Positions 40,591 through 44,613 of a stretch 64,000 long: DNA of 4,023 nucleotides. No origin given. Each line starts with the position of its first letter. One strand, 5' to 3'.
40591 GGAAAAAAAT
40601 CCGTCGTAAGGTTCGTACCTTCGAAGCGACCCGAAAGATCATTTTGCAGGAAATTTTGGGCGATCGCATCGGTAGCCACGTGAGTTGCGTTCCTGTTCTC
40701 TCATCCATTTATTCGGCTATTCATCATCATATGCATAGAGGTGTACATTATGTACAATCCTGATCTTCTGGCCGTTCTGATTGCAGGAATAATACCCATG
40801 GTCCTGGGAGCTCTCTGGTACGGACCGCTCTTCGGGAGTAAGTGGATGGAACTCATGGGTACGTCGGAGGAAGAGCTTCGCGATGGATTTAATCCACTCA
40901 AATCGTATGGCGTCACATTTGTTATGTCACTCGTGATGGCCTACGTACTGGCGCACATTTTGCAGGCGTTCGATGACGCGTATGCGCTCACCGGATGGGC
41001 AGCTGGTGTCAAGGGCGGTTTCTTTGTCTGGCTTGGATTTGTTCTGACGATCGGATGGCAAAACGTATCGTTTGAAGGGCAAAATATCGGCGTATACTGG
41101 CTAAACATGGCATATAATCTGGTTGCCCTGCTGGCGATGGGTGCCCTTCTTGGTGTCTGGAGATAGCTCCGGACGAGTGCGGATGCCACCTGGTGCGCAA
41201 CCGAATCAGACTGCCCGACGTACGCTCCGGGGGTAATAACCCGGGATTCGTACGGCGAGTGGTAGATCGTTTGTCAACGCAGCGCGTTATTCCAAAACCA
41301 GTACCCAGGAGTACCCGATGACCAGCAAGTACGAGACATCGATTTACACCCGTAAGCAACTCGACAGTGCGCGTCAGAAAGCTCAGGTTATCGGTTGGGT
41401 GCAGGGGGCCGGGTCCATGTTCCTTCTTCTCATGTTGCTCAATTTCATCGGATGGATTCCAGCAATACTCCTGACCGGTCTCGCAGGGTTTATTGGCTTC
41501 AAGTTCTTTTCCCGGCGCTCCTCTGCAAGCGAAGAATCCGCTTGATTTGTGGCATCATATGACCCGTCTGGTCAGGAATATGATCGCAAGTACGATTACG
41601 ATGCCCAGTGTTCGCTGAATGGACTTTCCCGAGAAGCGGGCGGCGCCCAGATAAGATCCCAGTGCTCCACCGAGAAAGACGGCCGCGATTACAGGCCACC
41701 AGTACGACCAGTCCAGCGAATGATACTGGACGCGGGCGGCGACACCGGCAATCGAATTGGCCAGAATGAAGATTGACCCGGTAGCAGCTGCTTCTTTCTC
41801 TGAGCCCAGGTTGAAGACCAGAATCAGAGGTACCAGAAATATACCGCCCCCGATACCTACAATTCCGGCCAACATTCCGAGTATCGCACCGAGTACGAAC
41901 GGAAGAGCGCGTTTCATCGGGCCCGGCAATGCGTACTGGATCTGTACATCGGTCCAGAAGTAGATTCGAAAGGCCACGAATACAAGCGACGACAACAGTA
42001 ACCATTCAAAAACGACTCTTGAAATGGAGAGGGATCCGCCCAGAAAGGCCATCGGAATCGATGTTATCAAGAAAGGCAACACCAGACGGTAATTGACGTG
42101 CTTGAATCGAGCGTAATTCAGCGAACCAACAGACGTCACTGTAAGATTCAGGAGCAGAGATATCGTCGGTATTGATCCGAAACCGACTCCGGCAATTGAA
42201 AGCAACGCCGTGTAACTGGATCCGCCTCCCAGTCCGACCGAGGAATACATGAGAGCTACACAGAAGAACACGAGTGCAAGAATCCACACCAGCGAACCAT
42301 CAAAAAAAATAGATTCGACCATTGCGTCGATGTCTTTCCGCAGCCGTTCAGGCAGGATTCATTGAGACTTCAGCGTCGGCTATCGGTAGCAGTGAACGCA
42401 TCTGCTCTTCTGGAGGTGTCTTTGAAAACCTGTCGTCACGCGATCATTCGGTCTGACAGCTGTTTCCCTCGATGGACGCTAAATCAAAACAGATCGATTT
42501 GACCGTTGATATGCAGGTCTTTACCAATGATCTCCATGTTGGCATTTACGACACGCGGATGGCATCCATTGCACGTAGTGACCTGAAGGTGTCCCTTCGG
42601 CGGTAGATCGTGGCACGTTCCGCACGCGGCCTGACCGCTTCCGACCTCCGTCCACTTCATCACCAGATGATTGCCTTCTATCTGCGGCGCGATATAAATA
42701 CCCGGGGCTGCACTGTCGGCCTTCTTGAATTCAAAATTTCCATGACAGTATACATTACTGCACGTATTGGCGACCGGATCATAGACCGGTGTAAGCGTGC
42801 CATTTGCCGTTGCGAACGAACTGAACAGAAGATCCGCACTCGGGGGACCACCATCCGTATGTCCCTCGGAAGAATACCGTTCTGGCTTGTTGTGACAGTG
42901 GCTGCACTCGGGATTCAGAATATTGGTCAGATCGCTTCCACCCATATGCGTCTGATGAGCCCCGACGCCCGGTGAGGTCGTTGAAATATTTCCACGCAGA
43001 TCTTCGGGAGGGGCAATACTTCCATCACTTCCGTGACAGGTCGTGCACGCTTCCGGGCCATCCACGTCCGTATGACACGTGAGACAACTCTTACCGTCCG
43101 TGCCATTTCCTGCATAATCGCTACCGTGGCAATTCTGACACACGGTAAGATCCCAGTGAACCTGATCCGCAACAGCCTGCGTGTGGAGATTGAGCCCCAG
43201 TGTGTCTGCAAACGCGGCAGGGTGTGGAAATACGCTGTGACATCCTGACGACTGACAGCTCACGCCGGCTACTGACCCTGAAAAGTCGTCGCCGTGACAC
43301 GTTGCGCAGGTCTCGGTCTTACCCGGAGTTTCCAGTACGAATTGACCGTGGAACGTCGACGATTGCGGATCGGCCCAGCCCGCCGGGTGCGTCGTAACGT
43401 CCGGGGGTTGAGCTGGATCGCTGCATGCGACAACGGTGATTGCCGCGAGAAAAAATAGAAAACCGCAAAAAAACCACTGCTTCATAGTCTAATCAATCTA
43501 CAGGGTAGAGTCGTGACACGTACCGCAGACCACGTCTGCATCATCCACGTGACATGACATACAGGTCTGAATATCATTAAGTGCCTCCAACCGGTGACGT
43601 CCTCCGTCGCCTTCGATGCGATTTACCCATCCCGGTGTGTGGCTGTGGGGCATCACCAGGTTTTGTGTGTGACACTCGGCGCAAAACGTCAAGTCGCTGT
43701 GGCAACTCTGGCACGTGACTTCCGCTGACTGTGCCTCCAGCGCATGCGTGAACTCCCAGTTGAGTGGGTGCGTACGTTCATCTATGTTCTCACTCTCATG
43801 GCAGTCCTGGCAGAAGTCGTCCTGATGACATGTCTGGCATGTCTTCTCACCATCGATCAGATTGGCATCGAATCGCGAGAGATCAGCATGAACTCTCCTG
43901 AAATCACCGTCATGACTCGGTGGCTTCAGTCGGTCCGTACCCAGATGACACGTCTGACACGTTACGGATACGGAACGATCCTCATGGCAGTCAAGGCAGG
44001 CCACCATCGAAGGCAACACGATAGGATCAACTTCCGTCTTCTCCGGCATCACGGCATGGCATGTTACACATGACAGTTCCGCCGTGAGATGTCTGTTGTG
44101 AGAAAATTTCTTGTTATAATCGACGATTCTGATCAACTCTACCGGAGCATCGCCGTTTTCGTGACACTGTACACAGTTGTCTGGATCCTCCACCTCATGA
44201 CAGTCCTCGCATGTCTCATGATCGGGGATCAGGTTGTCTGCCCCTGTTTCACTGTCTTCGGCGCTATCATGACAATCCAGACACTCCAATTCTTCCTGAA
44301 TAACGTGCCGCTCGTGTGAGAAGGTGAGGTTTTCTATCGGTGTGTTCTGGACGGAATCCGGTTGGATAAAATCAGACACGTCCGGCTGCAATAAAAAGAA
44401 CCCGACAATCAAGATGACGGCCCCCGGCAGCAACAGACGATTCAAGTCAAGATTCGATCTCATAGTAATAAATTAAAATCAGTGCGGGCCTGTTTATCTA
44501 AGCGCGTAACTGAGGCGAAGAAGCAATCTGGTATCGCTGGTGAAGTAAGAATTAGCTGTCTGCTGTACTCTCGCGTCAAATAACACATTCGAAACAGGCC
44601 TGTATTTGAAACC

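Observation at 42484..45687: Barrel / 12-heme / lipoprotein-cytochrome triad in the same gene order as Geobacter ombB-omaB-omcB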

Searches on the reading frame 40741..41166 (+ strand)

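Call 28: search_protein_families(library=pfam, proteins=[window:40741-41166:+], max_evalue=0.0001)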
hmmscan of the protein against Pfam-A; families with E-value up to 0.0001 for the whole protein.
window:40741-41166:+ (141 aa): 1 family
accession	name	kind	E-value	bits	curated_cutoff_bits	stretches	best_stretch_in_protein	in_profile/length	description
PF08570.15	DUF1761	-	8.6e-30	104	31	1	10-138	1-123/123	Protein of unknown function (DUF1761)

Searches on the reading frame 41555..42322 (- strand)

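Call 5: search_protein_families(library=pfam, proteins=[window:41555-42322:-], max_evalue=0.01)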
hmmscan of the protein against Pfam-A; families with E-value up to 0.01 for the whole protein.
window:41555-42322:- (255 aa): 1 family
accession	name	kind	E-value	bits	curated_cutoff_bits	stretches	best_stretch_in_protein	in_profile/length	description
PF01925.25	TauE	-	1.1e-29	104.2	32.6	1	15-249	1-236/237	Sulfite exporter TauE/SafE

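Call 6: search_protein_families(library=ncbifam, proteins=[window:41555-42322:-], max_evalue=0.01)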
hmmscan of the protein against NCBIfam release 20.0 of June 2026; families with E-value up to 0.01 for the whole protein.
window:41555-42322:- (255 aa): 1 family
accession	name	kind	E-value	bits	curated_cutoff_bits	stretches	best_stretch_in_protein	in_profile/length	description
NF040961.1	MamO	equivalog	0.0014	17.1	800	1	142-227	532-621/648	magnetosome protein MamO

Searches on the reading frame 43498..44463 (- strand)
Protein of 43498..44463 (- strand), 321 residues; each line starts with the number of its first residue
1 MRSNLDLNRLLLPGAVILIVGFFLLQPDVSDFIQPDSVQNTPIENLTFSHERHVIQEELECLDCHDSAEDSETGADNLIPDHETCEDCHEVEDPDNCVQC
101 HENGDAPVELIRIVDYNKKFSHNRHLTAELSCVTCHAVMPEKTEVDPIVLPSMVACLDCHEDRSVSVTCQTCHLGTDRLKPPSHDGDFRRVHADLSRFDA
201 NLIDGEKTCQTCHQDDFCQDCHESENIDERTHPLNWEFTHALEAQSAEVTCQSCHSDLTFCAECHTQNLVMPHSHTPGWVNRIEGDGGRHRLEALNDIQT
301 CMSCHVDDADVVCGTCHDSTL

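Call 5: search_protein_families(library=pfam, proteins=[window:43498-44463:-], max_evalue=0.01)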
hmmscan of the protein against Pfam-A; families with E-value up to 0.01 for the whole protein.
window:43498-44463:- (321 aa): 5 families
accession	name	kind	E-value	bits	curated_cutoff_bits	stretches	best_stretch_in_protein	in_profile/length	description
PF14522.11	Cytochrome_C7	-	1.8e-14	53.7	24.8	1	47-102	2-67/67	Cytochrome c7 and related cytochrome c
PF14537.11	Cytochrom_c3_2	-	1.3e-05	26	25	0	84-161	8-79/79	Cytochrome c3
PF02085.21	Cytochrom_CIII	-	2.9e-05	24.8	22.9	0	83-160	31-101/101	Class III cytochrome C family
PF22113.1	Mtrc-MtrF_II-IV_dom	-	0.00044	20.2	30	0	52-216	1-166/176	Outer membrane cytochrome MtrC/MtrF-like, domains II/IV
PF05495.17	zf-CHY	-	0.0036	18.1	31.3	0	131-173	20-62/68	CHY zinc finger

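Call 6: search_protein_families(library=ncbifam, proteins=[window:43498-44463:-], max_evalue=0.01)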
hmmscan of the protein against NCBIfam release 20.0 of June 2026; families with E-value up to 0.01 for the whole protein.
window:43498-44463:- (321 aa): 3 families
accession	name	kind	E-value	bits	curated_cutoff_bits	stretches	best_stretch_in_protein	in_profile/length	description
NF038038.1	cytoc_DsrJ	equivalog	1.5e-07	31.7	100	0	127-173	88-121/121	sulfate reduction electron transfer complex DsrMKJOP subunit DsrJ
NF043011.1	CytC7_Geobact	equivalog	1.3e-05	25.5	120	2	44-101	31-88/89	cytochrome c7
NF041781.1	mnquin_red_QrcA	equivalog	2.6e-05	23.9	180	1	30-173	15-173/174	menaquinone reductase multiheme cytochrome c subunit QrcA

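Call 35: find_homologous_proteins(query=A2, max_evalue=0.001)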
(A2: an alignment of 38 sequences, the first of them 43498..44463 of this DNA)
Query A2 (38 sequences) (321 aa, profile of the alignment): 566 proteins with E <= 0.001 among 8000 candidates; the best 120 are listed.
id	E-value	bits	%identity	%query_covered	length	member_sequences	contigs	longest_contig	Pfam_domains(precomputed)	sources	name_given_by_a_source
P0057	1.7e-120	420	50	86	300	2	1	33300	PF14537.12,PF02085.22,PF14522.12,PF22113.2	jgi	jgi:hypothetical protein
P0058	2.8e-120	419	50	97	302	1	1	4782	PF14537.12,PF22678.2,PF02085.22,PF14522.12,PF22113.2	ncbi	-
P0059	7.7e-120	418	48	94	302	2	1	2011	PF14537.12,PF02085.22,PF14522.12,PF22113.2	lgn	-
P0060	1.7e-119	417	46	96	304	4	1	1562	PF14537.12,PF02085.22,PF14522.12,PF22113.2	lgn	-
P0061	2.3e-119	416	53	96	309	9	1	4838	PF14522.12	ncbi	-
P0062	3.5e-119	416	45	94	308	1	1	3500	PF14537.12,PF14522.12,PF22113.2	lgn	-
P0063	2.0e-118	413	47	97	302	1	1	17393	PF14537.12,PF02085.22,PF14522.12,PF22113.2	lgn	-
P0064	3.4e-118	412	53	85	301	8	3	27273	PF14537.12,PF14522.12,PF22113.2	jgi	jgi:hypothetical protein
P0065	5.3e-118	412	46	89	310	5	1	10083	PF14537.12,PF14522.12,PF22113.2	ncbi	-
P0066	1.3e-117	410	48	97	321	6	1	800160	PF14537.12,PF02085.22,PF14522.12,PF22113.2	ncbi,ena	-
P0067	1.5e-117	410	54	97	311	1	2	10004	PF02085.22,PF14522.12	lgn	-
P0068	1.7e-117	410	48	85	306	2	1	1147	PF14537.12,PF14522.12,PF22113.2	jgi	jgi:hypothetical protein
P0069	3.7e-117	409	51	94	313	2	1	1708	PF14537.12,PF14522.12,PF22113.2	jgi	jgi:hypothetical protein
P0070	1.4e-116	407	48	96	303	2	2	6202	PF14537.12,PF02085.22,PF14522.12,PF22113.2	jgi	-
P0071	6.3e-116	405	57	86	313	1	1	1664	PF14537.12,PF02085.22,PF14522.12,PF22113.2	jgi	jgi:hypothetical protein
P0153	1.7e-78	282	38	94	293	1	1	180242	PF14537.12,PF02085.22,PF14522.12,PF22113.2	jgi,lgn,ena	-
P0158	1.1e-73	266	34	95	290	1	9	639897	PF14537.12,PF14522.12,PF22113.2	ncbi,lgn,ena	-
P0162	1.2e-70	256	31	97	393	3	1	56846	PF14537.12,PF02085.22,PF14522.12,PF22113.2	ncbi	-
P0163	5.3e-70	254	35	85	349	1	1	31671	PF14537.12,PF05495.18,PF14522.12,PF22113.2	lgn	-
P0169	7.6e-67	244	33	94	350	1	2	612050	PF14537.12,PF05495.18,PF14522.12,PF22113.2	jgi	jgi:hypothetical protein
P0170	1.6e-66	243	31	99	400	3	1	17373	PF14537.12,PF02085.22,PF14522.12,PF22113.2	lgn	-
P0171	4.0e-65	238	32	96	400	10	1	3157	PF14537.12,PF02085.22,PF14522.12,PF22113.2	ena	-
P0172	3.8e-64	235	31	99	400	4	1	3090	PF14537.12,PF02085.22,PF14522.12,PF22113.2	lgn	-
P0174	8.0e-63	230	32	99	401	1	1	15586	PF14537.12,PF05495.18,PF02085.22,PF14522.12,PF22113.2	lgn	-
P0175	1.1e-62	230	32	98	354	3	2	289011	PF14537.12,PF02085.22,PF14522.12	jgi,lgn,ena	-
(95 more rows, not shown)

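Call 36: list_cluster_members(proteins=[P0170, P0171, P0172, P0174, P0162, P0175, P0169, P0158, P0153, P0163])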
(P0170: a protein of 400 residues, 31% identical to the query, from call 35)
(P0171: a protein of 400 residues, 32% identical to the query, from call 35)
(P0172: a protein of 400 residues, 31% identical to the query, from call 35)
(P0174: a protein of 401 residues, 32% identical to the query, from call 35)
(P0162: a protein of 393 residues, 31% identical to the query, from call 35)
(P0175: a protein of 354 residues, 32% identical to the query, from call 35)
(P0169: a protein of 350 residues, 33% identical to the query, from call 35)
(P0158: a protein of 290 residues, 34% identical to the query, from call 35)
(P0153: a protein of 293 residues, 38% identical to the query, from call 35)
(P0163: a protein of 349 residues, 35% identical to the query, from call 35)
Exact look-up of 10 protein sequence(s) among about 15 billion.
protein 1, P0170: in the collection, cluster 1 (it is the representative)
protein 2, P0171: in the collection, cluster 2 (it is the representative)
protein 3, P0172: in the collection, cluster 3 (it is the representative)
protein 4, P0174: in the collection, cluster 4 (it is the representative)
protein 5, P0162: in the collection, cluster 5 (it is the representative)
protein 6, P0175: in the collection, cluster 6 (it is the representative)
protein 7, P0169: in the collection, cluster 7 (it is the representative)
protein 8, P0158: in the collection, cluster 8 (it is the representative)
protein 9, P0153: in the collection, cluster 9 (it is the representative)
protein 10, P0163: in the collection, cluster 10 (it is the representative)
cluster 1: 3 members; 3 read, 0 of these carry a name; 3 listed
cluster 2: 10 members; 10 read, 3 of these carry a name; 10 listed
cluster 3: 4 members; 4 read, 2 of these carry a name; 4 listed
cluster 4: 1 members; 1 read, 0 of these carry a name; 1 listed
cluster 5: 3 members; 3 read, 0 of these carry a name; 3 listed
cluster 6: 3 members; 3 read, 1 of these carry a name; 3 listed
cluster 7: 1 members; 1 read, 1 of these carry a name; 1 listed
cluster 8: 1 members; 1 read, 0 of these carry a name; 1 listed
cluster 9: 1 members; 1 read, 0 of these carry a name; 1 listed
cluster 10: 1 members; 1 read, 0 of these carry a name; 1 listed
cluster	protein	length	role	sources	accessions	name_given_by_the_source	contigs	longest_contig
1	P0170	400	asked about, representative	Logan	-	-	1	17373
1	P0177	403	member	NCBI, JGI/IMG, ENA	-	-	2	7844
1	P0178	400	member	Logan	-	-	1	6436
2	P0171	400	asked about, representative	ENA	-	-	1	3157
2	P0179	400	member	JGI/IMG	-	hypothetical protein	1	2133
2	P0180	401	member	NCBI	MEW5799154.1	MAG: cytochrome c3 family protein [Bacteroidota bacterium]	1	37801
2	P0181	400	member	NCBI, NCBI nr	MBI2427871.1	MAG: cytochrome c3 family protein [Ignavibacteriales bacterium] | cytochrome c3 family protein [Ignavibacteriales bacterium]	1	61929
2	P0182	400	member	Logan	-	-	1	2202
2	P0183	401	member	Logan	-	-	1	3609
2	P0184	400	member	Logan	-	-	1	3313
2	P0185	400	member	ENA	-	-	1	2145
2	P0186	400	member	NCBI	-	-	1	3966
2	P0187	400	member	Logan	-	-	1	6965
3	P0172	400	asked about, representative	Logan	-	-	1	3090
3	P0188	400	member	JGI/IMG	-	hypothetical protein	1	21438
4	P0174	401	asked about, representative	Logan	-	-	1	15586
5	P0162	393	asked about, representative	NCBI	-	-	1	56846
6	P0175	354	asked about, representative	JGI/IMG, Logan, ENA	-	-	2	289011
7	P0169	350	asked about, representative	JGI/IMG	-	hypothetical protein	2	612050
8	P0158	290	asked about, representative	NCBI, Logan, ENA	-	-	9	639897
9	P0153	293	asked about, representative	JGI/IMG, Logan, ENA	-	-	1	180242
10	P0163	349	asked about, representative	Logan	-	-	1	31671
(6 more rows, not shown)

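Call 38: find_encoding_contigs(protein=P0170, flank=8000, max_places=2)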
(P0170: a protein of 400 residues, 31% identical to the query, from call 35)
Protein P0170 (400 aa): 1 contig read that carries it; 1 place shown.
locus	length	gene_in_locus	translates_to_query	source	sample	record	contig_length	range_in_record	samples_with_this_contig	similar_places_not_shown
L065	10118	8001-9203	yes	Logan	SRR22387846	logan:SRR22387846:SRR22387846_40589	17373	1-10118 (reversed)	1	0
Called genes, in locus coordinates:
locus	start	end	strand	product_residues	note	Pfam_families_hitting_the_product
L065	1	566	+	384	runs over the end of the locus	PF14495:Cytochrom_C550 (faint), PF09699:Paired_CXXCH_1 (faint), PF13442:Cytochrome_CBB3 (faint), PF00034:Cytochrom_C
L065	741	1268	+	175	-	PF02085:Cytochrom_CIII (weak), PF14522:Cytochrome_C7 (weak), PF14537:Cytochrom_c3_2 (faint), PF14522:Cytochrome_C7 (weak)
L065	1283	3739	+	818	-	PF04879:Molybdop_Fe4S4, PF00384:Molybdopterin, PF01568:Molydop_binding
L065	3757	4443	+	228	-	PF00037:Fer4 (weak), PF12797:Fer4_2 (weak), PF12837:Fer4_6 (weak), PF14697:Fer4_21 (faint), PF12838:Fer4_7 (weak), PF13183:Fer4_8 (weak), PF13237:Fer4_10 (weak), PF13247:Fer4_11, +3 more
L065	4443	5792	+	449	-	PF03916:NrfD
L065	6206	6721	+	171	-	PF14522:Cytochrome_C7 (faint), PF13435:Cytochrome_C554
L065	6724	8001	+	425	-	-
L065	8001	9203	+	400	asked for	PF02085:Cytochrom_CIII (faint), PF14537:Cytochrom_c3_2 (faint), PF22113:Mtrc-MtrF_II-IV_dom (faint), PF14522:Cytochrome_C7 (weak)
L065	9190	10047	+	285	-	PF14522:Cytochrome_C7 (faint), PF14537:Cytochrom_c3_2 (faint), PF09698:GSu_C4xC__C2xCH (weak)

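Call 39: find_encoding_contigs(protein=P0175, flank=8000, max_places=1)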
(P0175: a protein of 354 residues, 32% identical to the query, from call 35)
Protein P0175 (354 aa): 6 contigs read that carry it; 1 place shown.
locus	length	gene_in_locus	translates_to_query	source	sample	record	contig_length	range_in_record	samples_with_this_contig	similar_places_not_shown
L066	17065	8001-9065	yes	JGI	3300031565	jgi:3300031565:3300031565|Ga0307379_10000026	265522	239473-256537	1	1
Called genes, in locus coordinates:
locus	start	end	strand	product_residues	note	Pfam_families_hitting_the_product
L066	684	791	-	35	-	-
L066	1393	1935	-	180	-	PF13474:SnoaL_3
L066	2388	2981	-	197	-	PF01596:Methyltransf_3, PF13578:Methyltransf_24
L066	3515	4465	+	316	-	PF00561:Abhydrolase_1, PF12697:Abhydrolase_6, PF12146:Hydrolase_4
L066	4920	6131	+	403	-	PF18958:DUF5700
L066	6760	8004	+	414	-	-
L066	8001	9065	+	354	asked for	PF02085:Cytochrom_CIII (faint), PF14522:Cytochrome_C7 (faint), PF14537:Cytochrom_c3_2 (faint)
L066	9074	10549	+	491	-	PF14522:Cytochrome_C7 (faint), PF09698:GSu_C4xC__C2xCH (weak)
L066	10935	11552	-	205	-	PF01209:Ubie_methyltran, PF02353:CMAS, PF13489:Methyltransf_23, PF01135:PCMT (weak), PF13847:Methyltransf_31, PF08241:Methyltransf_11, PF08242:Methyltransf_12, PF13649:Methyltransf_25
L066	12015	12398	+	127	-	PF03965:Penicillinase_R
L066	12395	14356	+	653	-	PF05569:Peptidase_M56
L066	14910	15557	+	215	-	PF00440:TetR_N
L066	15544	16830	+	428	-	PF00595:PDZ (weak), PF13180:PDZ_2, PF17820:PDZ_6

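Call 57: find_homologous_proteins(query=L065:6724-7998:+, max_evalue=0.001)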
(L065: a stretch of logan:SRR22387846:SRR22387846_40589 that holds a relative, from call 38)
Query L065:6724-7998:+ (425 aa): 215 proteins with E <= 0.001 among 5980 candidates; the best 120 are listed.
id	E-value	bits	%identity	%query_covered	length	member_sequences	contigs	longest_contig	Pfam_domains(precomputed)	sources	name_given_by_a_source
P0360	1.0e-273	925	98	100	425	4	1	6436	-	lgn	-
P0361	9.0e-220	748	76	100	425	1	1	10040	-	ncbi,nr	ncbi:MAG: hypothetical protein PHP42_07835 [Bacteroidota bacterium]|nr:hypothetical protein [Bactero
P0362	1.1e-218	744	75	100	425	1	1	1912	-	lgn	-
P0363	2.5e-214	730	75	100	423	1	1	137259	-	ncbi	-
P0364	1.2e-213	728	74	100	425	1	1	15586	-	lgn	-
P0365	9.5e-212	721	74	100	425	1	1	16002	-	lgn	-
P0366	1.9e-211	720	74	100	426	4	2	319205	-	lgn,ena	-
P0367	1.8e-207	707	72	99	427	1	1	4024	-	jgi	jgi:hypothetical protein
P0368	2.8e-206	703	72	100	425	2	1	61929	-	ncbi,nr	ncbi:MAG: hypothetical protein HYV29_03590 [Ignavibacteriales bacterium]|nr:hypothetical protein [Ig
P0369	2.9e-206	703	72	100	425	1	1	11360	-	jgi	jgi:hypothetical protein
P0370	7.4e-205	699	71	100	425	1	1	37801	-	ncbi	ncbi:MAG: hypothetical protein AB1728_09125 [Bacteroidota bacterium]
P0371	8.4e-205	699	71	100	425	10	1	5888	-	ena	-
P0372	9.7e-205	698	71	100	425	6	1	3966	-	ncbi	-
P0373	4.2e-204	696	71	100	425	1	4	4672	-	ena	-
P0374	1.1e-195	668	68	100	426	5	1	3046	-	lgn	-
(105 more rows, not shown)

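Call 72: predict_structure(alignment_id=A3)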
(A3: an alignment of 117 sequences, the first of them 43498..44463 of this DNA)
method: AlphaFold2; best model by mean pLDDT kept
length: 321 residues; sequences in the alignment: 117
mean_pLDDT: 82.2   pTM: 0.60
mean pLDDT of the five models: 82.2, 81.7, 80.1, 78.2, 78.0
residues with pLDDT >= 90: 121; 70-90: 139; 50-70: 46; < 50: 15
segments of 3 or more residues with pLDDT < 50: 1-3, 33-39, 225-227
pLDDT, mean of each block of 10 residues (from residue 1): 57 86 71 47 77 98 97 95 94 90 87 90 98 96 91 94 96 92 82 75 74 76 53 72 74 71 81 85 89 85 83 77 47
secondary structure, 60 per line:
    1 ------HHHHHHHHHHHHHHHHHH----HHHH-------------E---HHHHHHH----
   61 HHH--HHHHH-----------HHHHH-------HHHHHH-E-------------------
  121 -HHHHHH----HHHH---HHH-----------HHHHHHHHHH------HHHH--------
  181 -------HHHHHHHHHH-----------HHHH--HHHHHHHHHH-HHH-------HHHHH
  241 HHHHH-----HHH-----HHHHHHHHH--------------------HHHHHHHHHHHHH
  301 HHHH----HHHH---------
elements in order: H7-24 H29-32 H50-56 H66-70 H82-86 H94-99 H122-127 H132-135 H153-162 H169-172 H188-197 H209-212 H215-224 H236-245 H259-267 H288-304 H309-312

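Call 74: fold_search(model_id=the predicted structure, library=pdb)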
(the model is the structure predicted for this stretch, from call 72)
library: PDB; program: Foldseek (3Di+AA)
matches with E <= 10: 6; with E <= 0.001: 1
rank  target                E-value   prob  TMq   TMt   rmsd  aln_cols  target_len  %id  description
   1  8k9e_A                2.5e-04  1.00  0.27  0.38  14.6       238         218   21  Cryo-EM structure of the photosynthetic alternative complex III from Chloroflexus aurantiacus at 3.3 angstrom (released 2024-03-06)
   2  6btm_A                3.2e-03  0.99  0.28  0.39  14.9       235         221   22  Structure of Alternative Complex III from Flavobacterium johnsoniae (Wild Type) (released 2018-05-09)
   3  6lod_A                1.7e-02  0.97  0.28  0.39  14.8       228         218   21  Cryo-EM structure of the air-oxidized photosynthetic alternative complex III from Roseiflexus castenholzii (released 2020-11-04)
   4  3h4n_A                4.1e+00  0.18  0.13  0.51   5.1        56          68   21  PpcD, A cytochrome c7 from Geobacter sulfurreducens (released 2009-12-29)
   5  4idn_A                6.5e+00  0.01  0.07  0.06  19.9       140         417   12  Human atlastin-1 1-446, C-his6, GppNHp (released 2013-01-09)
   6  4idn_B                8.7e+00  0.01  0.07  0.06  22.1       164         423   13  Human atlastin-1 1-446, C-his6, GppNHp (released 2013-01-09)
